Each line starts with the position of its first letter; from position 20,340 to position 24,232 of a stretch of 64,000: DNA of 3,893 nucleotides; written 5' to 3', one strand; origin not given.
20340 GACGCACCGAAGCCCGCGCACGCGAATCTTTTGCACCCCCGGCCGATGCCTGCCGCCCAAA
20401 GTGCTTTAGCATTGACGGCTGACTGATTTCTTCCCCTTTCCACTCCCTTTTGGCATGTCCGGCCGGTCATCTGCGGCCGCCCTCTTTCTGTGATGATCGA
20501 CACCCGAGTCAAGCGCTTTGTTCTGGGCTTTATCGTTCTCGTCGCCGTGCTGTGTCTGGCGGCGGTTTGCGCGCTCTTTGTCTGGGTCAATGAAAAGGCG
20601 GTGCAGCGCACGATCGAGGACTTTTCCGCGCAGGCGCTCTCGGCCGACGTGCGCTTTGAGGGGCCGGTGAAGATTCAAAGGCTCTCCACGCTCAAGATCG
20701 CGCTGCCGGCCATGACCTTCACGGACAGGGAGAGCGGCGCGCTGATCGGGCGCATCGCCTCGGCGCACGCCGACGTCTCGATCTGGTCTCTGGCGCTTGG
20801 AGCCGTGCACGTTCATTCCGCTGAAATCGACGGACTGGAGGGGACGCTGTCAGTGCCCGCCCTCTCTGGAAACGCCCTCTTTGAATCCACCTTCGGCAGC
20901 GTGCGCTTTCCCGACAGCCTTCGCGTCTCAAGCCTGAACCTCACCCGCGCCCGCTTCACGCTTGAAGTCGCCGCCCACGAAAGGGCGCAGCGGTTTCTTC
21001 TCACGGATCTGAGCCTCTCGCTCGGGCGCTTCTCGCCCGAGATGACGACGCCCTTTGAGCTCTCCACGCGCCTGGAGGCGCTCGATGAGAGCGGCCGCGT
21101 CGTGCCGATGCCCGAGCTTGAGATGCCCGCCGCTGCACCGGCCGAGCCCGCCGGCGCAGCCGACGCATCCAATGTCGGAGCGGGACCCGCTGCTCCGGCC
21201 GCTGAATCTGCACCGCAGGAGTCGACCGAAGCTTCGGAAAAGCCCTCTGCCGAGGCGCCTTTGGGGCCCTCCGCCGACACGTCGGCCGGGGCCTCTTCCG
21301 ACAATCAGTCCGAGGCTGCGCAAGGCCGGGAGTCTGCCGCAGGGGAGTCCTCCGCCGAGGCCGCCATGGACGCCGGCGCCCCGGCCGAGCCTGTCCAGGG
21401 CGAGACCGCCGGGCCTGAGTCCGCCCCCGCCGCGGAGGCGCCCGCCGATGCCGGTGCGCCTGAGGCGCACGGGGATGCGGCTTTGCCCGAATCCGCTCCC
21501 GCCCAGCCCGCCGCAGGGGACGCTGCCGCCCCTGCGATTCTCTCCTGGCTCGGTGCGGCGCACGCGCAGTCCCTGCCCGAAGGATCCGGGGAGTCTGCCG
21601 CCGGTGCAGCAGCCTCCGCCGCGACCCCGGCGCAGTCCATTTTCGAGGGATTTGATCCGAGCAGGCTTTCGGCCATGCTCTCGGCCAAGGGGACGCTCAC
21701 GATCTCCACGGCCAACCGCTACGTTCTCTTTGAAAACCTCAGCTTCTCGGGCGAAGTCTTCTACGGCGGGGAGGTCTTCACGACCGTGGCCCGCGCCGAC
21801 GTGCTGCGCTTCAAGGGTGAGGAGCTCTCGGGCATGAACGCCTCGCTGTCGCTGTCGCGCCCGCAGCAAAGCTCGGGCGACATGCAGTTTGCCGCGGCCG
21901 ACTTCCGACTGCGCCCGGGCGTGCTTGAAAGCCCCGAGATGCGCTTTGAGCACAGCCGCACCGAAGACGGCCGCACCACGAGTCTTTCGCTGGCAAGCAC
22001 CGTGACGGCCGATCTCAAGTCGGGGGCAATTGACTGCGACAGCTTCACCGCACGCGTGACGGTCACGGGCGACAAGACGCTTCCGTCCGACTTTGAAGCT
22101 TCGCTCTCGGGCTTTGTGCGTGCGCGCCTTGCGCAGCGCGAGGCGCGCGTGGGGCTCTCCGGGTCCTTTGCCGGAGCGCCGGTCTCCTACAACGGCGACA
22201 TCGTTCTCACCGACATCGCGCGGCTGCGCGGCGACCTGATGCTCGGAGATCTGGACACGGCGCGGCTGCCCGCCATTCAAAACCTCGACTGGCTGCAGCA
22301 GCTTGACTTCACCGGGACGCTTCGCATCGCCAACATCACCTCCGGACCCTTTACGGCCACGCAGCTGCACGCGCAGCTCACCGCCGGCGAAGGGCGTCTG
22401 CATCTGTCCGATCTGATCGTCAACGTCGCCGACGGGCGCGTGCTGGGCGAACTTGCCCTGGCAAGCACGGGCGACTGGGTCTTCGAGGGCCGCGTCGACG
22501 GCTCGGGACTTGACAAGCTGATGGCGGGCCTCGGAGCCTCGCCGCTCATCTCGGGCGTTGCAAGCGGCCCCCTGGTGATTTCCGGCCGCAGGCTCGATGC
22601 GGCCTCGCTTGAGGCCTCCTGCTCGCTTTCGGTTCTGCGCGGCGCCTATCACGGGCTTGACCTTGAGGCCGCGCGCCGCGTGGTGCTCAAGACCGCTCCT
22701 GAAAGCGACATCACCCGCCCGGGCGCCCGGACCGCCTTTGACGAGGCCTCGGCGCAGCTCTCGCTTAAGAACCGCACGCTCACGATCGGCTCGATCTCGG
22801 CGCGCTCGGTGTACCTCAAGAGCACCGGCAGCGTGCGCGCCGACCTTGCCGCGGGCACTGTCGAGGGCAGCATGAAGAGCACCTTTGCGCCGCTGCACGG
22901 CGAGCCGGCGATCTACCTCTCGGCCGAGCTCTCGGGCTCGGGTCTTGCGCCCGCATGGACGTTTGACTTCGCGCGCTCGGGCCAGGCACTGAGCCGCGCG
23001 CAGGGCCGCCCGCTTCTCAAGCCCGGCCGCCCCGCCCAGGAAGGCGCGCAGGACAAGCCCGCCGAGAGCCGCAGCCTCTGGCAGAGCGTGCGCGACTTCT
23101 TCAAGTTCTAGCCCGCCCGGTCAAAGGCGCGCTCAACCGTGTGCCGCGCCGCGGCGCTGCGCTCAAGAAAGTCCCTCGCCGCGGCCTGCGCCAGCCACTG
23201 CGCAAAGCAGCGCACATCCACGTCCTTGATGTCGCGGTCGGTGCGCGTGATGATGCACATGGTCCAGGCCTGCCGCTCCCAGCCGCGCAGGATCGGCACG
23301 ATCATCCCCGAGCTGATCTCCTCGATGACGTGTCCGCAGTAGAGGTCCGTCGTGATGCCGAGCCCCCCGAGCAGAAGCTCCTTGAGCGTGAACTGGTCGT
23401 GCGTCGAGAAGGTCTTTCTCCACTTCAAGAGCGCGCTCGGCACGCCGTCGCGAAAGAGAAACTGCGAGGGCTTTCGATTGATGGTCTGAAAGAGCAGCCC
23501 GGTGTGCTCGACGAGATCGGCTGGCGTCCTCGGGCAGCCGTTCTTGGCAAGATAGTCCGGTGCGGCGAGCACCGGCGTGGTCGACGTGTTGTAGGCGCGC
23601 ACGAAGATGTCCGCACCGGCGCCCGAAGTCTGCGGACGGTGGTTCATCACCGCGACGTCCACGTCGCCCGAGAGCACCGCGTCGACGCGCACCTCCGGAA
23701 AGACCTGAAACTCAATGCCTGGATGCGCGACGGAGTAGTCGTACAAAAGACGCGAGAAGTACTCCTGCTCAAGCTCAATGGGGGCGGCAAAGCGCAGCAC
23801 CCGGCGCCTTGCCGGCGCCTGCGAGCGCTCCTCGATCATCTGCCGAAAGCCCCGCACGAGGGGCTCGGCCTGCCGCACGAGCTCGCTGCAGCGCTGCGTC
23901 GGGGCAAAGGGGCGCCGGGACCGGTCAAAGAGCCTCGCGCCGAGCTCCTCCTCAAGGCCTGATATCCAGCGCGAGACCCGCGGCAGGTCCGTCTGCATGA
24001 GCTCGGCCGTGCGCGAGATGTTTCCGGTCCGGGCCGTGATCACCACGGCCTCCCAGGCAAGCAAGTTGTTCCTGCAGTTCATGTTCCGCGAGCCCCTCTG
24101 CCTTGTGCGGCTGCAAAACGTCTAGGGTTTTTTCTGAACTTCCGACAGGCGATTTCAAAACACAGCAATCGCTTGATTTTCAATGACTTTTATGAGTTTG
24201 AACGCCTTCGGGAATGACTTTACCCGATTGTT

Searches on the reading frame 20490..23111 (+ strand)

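Call 39: search_protein_families(library=pfam, proteins=[window:20490-23111:+], max_evalue=0.0001)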
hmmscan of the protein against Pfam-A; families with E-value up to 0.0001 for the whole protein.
window:20490-23111:+ (873 aa): 1 family
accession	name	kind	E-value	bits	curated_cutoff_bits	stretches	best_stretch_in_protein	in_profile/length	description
PF05359.17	DUF748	-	8e-05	21.3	50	0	6-184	13-192/1037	Domain of Unknown Function (DUF748)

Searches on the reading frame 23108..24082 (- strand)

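Call 39: search_protein_families(library=pfam, proteins=[window:23108-24082:-], max_evalue=0.0001)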
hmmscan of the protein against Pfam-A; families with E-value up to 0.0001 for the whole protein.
window:23108-24082:- (324 aa): 2 families
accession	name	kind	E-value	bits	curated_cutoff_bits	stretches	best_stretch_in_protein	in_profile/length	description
PF03466.25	LysR_substrate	-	4.6e-18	65.8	28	1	93-301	5-208/209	LysR substrate binding domain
PF00126.33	HTH_1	-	1.9e-12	47.4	26.6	1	10-64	4-58/60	Bacterial regulatory helix-turn-helix protein, lysR family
